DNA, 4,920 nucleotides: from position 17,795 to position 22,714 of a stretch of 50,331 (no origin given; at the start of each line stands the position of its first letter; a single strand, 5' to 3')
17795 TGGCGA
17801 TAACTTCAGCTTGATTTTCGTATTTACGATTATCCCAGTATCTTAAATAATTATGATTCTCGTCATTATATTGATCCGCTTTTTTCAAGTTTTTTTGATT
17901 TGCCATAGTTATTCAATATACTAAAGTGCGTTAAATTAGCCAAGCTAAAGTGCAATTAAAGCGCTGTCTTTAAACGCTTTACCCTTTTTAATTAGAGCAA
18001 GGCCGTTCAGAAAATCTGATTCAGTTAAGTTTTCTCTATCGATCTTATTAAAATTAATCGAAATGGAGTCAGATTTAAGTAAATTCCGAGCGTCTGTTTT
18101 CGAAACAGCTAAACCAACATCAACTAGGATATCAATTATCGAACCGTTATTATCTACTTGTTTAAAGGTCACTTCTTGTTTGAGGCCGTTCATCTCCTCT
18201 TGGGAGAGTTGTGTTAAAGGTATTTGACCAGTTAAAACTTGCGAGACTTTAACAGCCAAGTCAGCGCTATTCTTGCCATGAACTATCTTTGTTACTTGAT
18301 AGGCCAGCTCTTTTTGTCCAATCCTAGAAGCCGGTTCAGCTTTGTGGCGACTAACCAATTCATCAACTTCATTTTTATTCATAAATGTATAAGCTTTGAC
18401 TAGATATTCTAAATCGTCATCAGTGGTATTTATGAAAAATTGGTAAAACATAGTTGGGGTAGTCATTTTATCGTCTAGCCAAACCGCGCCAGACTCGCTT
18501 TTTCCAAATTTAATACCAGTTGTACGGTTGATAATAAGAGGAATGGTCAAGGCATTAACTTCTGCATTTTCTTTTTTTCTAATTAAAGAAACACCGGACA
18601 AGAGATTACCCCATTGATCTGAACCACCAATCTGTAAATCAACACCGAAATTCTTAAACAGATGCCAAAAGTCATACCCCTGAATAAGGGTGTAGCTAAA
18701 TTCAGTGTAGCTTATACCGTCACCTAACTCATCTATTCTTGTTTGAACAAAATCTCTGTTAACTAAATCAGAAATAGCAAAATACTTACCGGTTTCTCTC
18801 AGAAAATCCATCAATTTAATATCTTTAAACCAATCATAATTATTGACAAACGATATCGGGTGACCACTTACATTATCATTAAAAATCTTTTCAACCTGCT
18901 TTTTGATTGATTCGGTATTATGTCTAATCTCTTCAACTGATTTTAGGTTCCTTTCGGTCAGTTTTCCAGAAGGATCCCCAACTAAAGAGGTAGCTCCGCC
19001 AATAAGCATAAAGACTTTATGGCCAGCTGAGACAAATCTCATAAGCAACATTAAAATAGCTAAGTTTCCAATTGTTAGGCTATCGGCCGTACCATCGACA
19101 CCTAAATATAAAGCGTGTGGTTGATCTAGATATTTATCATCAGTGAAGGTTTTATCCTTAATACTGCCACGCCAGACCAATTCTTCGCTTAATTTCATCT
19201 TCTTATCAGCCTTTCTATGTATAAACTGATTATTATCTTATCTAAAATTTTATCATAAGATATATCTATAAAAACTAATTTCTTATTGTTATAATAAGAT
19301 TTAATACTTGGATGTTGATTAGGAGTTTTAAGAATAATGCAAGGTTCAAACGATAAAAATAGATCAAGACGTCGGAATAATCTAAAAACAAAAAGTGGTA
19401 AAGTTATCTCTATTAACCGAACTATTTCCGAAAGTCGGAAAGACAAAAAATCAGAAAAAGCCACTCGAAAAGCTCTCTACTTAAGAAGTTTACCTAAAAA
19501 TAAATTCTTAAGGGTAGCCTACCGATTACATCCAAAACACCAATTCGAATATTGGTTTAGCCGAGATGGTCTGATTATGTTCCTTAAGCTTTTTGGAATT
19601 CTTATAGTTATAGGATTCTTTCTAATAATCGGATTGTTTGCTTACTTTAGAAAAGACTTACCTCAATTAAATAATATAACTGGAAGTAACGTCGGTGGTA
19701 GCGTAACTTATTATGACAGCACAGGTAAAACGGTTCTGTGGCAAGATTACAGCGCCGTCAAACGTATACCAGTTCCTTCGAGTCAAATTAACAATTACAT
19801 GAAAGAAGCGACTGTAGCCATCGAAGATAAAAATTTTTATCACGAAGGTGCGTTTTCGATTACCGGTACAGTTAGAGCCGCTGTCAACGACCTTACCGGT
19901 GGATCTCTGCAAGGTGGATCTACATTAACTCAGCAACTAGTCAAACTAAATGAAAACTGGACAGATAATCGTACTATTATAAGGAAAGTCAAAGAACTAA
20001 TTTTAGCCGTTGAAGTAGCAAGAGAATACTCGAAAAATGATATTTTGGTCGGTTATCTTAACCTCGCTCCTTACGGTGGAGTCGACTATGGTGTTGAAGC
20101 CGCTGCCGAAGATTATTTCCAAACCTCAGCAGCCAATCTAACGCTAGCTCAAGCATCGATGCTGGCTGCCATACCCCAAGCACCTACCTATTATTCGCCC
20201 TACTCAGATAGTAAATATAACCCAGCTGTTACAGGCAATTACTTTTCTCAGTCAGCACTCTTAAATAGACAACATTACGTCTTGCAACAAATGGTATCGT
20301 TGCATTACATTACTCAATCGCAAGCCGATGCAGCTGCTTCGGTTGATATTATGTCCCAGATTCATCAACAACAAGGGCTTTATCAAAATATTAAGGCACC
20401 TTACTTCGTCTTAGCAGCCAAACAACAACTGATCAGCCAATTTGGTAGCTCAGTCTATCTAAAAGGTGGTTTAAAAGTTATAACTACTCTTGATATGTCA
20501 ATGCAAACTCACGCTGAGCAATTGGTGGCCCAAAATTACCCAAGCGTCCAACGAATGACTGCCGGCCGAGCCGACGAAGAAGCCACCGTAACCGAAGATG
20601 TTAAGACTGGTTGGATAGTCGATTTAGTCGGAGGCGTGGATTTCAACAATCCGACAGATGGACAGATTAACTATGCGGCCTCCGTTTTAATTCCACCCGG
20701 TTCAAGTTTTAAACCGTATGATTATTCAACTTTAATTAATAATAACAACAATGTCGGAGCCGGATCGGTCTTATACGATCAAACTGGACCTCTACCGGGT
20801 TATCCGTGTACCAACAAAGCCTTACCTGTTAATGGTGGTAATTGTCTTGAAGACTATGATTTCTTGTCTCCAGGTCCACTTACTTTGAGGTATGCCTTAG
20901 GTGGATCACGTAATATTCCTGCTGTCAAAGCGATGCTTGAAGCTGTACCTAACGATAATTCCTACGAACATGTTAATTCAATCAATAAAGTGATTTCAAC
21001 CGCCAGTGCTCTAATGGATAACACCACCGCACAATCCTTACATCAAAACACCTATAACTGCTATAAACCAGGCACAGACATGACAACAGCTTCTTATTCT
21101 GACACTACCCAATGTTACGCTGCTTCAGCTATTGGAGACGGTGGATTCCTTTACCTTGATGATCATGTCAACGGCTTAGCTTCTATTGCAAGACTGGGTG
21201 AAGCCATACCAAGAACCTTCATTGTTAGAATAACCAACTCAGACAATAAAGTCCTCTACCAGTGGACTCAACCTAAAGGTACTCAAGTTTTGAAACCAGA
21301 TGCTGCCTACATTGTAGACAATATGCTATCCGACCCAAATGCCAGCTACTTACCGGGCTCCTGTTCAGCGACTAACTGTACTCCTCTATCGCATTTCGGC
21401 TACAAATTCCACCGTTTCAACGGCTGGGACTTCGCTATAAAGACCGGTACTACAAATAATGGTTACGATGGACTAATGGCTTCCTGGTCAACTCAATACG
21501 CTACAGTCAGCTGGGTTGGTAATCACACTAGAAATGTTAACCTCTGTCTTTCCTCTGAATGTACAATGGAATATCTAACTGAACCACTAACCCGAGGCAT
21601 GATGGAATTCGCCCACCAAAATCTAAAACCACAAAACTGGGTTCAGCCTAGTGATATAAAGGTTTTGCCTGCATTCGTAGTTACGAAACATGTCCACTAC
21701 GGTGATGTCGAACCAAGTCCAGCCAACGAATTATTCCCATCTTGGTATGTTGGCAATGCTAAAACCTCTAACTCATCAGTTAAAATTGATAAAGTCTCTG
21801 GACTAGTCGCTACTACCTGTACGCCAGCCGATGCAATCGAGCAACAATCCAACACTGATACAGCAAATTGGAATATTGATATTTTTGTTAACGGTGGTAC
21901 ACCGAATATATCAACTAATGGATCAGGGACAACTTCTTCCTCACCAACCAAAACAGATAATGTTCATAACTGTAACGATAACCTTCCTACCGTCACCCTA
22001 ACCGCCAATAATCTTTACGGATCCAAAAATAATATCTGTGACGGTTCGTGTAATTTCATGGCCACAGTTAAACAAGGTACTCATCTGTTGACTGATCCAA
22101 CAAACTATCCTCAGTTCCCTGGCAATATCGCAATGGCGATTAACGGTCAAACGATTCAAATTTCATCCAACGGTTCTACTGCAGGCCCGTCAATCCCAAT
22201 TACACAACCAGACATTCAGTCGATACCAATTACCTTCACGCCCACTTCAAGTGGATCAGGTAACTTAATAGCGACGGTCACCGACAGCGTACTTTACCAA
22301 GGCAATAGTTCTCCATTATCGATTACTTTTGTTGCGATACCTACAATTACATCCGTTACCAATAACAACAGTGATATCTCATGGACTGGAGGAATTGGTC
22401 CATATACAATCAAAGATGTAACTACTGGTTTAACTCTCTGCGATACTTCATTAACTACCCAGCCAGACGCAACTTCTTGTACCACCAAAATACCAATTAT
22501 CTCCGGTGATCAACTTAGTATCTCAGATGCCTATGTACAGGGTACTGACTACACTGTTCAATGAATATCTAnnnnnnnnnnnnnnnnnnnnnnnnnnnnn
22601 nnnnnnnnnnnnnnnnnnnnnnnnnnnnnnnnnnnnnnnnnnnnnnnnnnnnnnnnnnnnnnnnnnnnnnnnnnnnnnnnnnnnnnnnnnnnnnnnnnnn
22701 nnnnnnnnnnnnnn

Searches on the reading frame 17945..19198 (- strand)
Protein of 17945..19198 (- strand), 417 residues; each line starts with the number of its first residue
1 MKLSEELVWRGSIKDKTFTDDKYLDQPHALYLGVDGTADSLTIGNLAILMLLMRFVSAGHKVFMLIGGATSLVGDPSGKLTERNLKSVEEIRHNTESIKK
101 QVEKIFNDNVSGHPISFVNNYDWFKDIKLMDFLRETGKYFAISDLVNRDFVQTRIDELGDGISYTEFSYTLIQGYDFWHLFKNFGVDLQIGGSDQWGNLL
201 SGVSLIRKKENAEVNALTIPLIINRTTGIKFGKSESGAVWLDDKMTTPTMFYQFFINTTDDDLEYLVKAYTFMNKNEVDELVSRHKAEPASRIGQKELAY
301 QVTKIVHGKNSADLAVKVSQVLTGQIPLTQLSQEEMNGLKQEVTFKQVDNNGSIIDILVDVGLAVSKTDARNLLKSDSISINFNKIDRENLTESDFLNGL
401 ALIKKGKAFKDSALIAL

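Call 8: search_protein_families(library=pfam, max_evalue=1e-8, proteins=[window:17945-19198:-])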
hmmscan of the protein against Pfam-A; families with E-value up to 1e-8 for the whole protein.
window:17945-19198:- (417 aa): 1 family
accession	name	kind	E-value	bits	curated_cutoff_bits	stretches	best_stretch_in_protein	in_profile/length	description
PF00579.31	tRNA-synt_1b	-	2.1e-65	221.4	21.1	1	27-316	5-284/292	tRNA synthetases class I (W and Y)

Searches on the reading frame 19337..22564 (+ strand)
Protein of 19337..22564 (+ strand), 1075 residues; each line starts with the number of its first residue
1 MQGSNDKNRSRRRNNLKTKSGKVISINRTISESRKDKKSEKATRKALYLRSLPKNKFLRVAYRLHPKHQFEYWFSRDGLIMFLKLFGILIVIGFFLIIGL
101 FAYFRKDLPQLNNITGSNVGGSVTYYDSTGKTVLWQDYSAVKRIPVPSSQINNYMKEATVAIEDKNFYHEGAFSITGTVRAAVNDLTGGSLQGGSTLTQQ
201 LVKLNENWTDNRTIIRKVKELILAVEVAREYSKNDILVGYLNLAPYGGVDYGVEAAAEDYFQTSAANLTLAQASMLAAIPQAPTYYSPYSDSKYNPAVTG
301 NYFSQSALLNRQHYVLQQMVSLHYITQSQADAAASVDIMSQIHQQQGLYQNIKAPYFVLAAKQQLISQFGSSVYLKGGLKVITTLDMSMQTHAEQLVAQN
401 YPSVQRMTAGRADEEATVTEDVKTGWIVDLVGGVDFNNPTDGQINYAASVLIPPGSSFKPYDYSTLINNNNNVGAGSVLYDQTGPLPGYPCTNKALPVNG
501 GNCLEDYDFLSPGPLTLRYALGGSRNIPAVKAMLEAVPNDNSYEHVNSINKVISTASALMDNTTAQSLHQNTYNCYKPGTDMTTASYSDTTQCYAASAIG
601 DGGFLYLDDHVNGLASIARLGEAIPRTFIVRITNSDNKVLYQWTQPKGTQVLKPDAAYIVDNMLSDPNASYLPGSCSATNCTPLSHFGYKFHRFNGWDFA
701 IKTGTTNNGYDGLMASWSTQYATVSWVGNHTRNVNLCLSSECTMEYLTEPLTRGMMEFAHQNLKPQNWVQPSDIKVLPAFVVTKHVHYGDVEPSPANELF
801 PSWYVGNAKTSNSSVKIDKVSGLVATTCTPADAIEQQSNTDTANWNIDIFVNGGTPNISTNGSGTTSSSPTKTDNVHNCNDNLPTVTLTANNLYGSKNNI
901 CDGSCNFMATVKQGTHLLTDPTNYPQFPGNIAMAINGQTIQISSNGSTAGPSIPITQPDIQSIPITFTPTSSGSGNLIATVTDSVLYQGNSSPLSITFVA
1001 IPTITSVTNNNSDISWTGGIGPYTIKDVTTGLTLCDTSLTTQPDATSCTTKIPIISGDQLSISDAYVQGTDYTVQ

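Call 6: search_protein_families(library=ncbifam, proteins=[window:19337-22564:+])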
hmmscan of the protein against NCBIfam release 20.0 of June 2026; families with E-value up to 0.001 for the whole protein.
window:19337-22564:+ (1075 aa): 13 families
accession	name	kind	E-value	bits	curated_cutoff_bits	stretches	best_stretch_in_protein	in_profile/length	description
TIGR02074.1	PBP_1a_fam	subfamily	2e-97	327.2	508.75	2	142-535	1-366/535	PBP1A family penicillin-binding protein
NF051885.1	tranpepglycosPbpC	equivalog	9.3e-58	196.3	900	2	99-469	30-376/632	multimodular transpeptidase-transglycosylase PbpC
TIGR02073.1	PBP_1c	equivalog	1.1e-57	196.1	494.2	1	123-544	12-389/728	penicillin-binding protein 1C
NF038272.1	strep_PBP1A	exception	1.7e-52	178.7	1075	1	87-774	16-645/658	penicillin-binding protein PBP1A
NF008643.0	PRK11636.1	equivalog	2.3e-49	168.4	1263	1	83-400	8-306/850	peptidoglycan glycosyltransferase/peptidoglycan DD-transpeptidase MrcA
NF038276.1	strep_PBP2A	exception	3e-48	164.6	1100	1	88-464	44-405/716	penicillin-binding protein PBP2A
NF038274.1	strep_PBP1B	exception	3.9e-47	161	1225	3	136-351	75-291/745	penicillin-binding protein PBP1B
TIGR02071.1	PBP_1b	equivalog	6.4e-47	160.1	717.75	1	139-531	143-511/729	penicillin-binding protein 1B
NF011423.0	PRK14850.1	equivalog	3.5e-35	121.6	1275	2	139-471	153-469/764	penicillin-binding protein 1b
NF007061.0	PRK09506.1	equivalog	5.4e-33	113.8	1120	2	139-482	207-534/825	bifunctional glycosyl transferase/transpeptidase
NF010008.0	PRK13481.1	equivalog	1.9e-31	109.4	270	1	145-334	82-264/269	glycosyltransferase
NF008414.0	PRK11240.1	equivalog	1.8e-30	105.7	1121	1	132-536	51-407/774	peptidoglycan glycosyltransferase PbpC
TIGR02070.1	mono_pep_trsgly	equivalog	6.6e-29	101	182.65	1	142-293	54-205/224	monofunctional biosynthetic peptidoglycan transglycosylase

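Call 7: search_protein_families(library=pfam, proteins=[window:19337-22564:+])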
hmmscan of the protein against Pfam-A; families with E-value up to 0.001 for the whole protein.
window:19337-22564:+ (1075 aa): 1 family
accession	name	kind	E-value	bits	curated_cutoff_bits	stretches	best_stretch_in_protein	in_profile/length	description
PF00912.28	Transgly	-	1.3e-49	168.4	27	1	139-319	10-177/178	Transglycosylase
